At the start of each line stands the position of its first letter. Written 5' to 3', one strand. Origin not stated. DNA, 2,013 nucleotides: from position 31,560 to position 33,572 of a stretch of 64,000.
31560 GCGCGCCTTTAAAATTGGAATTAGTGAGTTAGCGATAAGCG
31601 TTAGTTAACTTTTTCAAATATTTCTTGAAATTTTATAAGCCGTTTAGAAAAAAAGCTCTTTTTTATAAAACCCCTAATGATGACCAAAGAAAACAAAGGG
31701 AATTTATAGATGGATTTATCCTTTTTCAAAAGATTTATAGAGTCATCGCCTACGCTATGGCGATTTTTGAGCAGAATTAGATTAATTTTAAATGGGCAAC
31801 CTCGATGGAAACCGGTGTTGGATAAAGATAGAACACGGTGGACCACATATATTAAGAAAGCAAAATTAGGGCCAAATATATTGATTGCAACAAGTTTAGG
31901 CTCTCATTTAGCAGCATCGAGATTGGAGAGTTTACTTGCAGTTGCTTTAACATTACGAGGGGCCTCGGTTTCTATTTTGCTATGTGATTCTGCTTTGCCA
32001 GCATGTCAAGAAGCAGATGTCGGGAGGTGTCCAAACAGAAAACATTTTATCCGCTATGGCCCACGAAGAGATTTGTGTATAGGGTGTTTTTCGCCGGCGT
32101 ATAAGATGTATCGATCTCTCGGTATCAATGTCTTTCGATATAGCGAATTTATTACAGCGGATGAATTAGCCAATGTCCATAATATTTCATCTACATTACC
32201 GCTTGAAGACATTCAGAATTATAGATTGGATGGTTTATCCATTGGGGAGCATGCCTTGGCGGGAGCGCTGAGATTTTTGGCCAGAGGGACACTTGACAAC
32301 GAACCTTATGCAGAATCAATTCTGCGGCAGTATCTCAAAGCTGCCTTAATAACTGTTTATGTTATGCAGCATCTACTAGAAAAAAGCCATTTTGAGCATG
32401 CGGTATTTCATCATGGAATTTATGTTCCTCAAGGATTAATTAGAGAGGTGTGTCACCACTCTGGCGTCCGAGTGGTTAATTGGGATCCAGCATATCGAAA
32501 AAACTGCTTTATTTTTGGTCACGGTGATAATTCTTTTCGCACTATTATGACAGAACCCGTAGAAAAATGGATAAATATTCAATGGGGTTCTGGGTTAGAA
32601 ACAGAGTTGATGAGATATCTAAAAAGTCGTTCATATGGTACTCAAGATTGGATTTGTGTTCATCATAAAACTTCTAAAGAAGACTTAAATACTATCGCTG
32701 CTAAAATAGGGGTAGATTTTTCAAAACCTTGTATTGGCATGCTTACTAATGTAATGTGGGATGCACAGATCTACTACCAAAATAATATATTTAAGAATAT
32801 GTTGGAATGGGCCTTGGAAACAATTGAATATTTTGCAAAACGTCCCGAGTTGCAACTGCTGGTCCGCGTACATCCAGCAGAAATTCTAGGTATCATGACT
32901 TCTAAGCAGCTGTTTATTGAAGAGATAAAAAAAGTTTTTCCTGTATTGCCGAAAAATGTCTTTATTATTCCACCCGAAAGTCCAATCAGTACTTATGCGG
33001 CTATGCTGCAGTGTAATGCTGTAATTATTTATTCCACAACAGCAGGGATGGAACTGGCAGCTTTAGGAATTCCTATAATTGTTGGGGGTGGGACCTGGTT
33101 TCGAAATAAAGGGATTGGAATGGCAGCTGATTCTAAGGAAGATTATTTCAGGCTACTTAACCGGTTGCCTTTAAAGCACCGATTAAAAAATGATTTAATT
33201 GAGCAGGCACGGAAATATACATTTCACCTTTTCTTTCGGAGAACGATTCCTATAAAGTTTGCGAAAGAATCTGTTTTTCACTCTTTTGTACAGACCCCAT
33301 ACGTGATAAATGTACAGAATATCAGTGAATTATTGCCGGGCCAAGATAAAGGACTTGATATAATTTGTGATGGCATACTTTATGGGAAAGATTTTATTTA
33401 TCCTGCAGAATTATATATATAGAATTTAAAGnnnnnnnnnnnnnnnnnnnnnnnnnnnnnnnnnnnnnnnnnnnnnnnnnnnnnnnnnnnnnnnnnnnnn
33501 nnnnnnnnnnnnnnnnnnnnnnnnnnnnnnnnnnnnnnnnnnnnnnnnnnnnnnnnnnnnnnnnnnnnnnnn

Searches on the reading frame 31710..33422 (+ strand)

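Call 7: search_protein_families(library=pfam, proteins=[window:31710-33422:+], max_evalue=0.01)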
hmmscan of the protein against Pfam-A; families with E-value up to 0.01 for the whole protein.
window:31710-33422:+ (570 aa): 1 family
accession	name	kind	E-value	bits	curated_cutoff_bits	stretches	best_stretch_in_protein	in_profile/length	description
PF05159.20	Capsule_synth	-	0.0096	15.9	20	0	350-487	156-287/310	Capsule polysaccharide biosynthesis protein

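Call 8: search_protein_families(library=ncbifam, proteins=[window:31710-33422:+], max_evalue=0.01)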
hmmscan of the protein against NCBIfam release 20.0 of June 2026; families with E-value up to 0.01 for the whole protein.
window:31710-33422:+ (570 aa): 0 families
